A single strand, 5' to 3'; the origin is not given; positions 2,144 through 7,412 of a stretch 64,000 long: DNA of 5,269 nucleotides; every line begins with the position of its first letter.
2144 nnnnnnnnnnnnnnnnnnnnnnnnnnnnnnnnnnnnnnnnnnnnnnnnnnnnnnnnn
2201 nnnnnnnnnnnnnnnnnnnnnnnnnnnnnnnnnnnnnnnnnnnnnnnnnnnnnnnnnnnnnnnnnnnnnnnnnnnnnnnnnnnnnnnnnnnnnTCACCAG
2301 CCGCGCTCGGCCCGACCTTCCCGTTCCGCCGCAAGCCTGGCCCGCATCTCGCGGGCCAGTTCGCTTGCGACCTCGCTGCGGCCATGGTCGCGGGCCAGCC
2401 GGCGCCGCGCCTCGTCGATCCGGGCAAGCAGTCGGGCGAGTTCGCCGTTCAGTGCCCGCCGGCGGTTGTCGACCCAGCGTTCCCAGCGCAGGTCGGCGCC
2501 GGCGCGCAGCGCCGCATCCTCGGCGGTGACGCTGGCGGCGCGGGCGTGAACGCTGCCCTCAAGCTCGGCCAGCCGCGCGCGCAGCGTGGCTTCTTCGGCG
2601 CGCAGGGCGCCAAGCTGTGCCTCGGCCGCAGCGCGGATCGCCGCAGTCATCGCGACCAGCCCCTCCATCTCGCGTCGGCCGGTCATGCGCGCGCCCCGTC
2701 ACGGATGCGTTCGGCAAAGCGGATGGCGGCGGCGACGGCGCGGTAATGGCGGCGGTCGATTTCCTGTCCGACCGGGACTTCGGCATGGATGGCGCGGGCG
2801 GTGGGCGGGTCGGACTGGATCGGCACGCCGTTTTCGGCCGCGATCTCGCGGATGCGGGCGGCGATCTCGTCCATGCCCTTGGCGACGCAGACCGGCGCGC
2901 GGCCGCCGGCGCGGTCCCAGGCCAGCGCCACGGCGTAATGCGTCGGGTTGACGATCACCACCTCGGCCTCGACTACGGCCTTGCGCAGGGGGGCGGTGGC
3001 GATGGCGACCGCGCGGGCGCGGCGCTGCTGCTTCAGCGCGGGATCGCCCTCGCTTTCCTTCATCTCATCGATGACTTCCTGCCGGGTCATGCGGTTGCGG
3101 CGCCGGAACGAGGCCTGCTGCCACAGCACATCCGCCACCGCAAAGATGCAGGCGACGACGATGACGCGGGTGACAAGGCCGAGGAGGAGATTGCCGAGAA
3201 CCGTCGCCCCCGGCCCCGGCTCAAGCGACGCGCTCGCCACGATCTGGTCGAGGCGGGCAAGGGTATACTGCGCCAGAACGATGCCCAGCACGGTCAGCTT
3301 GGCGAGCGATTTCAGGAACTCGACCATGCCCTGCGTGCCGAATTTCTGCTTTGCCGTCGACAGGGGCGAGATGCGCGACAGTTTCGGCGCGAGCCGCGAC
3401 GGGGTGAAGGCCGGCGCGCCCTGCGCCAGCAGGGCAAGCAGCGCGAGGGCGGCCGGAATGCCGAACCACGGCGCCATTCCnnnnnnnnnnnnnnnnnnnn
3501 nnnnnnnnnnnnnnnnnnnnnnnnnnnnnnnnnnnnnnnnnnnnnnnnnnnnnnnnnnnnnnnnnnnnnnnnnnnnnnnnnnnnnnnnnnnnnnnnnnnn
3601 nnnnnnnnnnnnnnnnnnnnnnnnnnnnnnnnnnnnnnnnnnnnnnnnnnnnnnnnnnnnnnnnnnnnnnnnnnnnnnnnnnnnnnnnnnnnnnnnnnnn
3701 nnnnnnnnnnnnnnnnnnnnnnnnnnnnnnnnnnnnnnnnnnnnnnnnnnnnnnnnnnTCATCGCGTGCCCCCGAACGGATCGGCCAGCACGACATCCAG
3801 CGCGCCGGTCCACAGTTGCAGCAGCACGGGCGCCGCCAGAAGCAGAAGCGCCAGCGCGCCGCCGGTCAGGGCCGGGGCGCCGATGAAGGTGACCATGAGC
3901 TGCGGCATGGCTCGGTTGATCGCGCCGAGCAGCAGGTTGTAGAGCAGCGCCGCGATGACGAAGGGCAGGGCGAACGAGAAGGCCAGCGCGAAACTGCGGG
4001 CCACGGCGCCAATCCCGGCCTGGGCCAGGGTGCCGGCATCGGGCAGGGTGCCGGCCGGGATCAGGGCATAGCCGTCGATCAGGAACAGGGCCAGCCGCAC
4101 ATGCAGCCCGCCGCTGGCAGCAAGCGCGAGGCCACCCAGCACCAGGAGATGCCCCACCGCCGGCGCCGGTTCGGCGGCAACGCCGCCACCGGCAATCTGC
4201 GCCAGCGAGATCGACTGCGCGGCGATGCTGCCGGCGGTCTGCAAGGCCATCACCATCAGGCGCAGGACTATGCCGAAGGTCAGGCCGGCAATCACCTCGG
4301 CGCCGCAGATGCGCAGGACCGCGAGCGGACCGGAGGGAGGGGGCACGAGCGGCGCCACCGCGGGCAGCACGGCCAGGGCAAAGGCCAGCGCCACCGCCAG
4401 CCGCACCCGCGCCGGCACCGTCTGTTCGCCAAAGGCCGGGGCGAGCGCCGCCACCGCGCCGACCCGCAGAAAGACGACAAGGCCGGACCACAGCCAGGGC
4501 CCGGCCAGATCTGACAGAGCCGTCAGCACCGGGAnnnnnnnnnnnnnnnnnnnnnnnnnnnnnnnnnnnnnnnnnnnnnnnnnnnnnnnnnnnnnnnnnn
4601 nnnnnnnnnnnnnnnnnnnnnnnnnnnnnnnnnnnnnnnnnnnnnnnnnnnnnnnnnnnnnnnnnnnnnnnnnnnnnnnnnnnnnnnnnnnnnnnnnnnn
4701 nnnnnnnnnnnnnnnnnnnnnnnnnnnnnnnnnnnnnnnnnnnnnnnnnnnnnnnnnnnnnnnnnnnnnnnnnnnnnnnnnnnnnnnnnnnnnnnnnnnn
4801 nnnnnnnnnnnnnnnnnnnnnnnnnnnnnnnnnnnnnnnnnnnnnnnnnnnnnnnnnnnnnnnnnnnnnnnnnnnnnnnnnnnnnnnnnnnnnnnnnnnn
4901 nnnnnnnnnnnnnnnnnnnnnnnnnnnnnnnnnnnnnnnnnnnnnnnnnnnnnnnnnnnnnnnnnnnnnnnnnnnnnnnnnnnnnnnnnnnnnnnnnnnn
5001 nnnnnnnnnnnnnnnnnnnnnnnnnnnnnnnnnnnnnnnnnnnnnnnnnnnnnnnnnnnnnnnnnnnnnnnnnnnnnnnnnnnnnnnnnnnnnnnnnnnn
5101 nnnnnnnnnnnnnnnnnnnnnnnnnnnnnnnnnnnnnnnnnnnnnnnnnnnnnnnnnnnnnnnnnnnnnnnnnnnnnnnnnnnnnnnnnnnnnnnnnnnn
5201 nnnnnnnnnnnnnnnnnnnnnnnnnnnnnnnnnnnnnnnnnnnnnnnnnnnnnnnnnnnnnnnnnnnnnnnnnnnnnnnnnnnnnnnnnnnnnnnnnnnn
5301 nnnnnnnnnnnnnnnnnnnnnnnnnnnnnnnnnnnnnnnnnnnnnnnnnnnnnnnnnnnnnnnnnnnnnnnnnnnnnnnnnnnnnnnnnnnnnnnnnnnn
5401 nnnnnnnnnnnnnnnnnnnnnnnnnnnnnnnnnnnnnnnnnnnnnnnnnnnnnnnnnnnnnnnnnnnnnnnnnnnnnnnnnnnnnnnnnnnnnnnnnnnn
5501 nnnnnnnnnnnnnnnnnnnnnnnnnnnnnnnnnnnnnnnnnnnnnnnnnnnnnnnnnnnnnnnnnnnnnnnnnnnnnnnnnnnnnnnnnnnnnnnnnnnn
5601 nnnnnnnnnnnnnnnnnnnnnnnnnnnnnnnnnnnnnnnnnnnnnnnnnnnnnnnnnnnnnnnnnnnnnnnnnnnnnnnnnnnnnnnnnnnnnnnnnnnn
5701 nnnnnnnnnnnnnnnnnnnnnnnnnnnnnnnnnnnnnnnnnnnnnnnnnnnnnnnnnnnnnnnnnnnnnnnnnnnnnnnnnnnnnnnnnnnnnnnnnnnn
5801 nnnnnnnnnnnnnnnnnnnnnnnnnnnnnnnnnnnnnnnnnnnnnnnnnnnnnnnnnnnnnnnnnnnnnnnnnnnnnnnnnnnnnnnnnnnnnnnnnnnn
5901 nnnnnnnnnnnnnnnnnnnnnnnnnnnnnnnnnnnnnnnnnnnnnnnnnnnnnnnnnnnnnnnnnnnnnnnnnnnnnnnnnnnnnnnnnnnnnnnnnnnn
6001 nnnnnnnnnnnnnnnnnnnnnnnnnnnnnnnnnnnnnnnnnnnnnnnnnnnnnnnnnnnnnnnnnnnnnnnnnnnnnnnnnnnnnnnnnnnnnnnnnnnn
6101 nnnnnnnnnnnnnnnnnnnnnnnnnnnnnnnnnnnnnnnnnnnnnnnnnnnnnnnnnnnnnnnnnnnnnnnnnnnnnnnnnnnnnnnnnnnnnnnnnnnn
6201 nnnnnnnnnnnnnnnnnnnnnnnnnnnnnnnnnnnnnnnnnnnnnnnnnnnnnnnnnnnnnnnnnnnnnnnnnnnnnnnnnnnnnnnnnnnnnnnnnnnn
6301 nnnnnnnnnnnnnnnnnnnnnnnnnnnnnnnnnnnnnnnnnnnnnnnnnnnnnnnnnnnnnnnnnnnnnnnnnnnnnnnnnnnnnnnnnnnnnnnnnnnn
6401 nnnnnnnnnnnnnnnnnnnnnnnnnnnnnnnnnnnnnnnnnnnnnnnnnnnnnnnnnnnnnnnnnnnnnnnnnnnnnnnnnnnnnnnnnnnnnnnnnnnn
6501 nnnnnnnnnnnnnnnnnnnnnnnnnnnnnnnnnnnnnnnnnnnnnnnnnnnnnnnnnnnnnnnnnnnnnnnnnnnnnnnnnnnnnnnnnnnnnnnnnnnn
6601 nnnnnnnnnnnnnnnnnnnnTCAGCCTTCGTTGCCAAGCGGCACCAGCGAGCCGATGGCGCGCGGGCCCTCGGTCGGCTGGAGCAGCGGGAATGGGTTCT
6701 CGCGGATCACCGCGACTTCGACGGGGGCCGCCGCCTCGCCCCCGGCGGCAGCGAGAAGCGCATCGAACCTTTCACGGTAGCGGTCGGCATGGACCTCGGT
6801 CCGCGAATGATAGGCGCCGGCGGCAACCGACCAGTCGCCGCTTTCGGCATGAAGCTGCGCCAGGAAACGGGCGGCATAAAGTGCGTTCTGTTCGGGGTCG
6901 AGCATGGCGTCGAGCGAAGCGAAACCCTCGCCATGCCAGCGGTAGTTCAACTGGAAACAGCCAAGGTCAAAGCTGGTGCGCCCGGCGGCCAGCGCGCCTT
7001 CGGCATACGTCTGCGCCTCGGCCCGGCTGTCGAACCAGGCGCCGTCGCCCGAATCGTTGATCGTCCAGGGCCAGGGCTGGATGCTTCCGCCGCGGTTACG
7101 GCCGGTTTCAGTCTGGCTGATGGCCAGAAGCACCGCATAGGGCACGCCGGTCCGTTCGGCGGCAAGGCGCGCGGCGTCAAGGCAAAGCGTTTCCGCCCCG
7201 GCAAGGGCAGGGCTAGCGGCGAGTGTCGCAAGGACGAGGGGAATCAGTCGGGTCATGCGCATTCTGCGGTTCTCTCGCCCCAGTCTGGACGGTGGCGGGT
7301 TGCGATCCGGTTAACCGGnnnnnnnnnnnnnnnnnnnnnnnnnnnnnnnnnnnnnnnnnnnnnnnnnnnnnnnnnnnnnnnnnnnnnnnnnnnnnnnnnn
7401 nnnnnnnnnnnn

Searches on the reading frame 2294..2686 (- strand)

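Call 27: search_protein_families(library=pfam, proteins=[window:2294-2686:-], max_evalue=0.001)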
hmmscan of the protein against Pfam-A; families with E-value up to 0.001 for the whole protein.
window:2294-2686:- (130 aa): 0 families

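Call 74: search_protein_families(library=pfam, proteins=[window:2294-2686:-], max_evalue=0.05)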
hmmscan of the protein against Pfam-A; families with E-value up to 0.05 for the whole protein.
window:2294-2686:- (130 aa): 1 family
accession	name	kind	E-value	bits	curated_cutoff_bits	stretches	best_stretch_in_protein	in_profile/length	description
PF24615.2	Spectrin_Anc-1_2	-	0.046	14.4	28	0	15-102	10-95/105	Nuclear anchorage protein 1, spectrin repeat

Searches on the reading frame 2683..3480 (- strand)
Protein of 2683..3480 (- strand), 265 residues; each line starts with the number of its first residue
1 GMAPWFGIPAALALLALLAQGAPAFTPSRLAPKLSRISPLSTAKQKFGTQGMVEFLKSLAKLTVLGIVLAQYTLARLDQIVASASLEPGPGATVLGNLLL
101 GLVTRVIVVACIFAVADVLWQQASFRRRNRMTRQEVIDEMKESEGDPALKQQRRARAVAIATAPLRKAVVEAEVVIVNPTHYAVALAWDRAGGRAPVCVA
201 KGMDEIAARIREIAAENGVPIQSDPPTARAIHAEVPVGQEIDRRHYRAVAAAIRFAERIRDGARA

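Call 27: search_protein_families(library=pfam, proteins=[window:2683-3480:-], max_evalue=0.001)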
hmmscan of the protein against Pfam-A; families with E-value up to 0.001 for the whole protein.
window:2683-3480:- (265 aa): 1 family
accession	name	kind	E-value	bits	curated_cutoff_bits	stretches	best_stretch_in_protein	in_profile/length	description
PF01312.24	Bac_export_2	-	1.6e-83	281.1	24.4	1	2-255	81-334/335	FlhB HrpN YscU SpaS Family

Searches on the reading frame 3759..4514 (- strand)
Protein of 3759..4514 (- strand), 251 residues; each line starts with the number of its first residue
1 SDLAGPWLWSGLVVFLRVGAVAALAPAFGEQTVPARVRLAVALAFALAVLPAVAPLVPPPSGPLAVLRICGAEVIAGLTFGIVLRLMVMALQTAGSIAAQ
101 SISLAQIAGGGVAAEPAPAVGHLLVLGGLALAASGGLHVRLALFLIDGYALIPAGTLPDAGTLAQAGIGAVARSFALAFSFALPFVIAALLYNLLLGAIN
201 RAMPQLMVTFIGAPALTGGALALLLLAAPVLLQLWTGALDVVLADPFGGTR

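Call 27: search_protein_families(library=pfam, proteins=[window:3759-4514:-], max_evalue=0.001)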
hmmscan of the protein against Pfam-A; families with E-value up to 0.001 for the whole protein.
window:3759-4514:- (251 aa): 1 family
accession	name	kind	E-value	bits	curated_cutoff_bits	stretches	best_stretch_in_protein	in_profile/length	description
PF01311.25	Bac_export_1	-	5.8e-41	141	27.8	1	10-239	3-227/230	Bacterial export proteins, family 1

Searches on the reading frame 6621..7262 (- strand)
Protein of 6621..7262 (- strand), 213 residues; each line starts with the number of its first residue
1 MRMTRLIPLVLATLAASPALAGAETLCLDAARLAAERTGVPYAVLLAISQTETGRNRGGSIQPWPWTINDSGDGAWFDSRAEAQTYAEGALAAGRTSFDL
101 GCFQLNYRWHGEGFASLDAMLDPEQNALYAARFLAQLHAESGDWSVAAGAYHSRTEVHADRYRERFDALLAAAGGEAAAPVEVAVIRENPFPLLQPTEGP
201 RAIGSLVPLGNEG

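Call 3: search_protein_families(library=pfam, proteins=[window:6621-7262:-], max_evalue=0.01)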
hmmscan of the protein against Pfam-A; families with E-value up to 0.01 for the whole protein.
window:6621-7262:- (213 aa): 2 families
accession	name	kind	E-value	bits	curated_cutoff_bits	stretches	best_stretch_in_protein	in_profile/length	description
PF01464.25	SLT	-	8.7e-06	25.7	21.3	1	99-153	37-96/117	Transglycosylase SLT domain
PF18896.5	SLT_3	-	0.00045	21.1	27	1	83-133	27-77/89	Lysozyme like domain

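Call 4: search_protein_families(library=ncbifam, proteins=[window:6621-7262:-], max_evalue=0.01)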
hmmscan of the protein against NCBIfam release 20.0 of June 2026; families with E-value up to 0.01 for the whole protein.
window:6621-7262:- (213 aa): 0 families
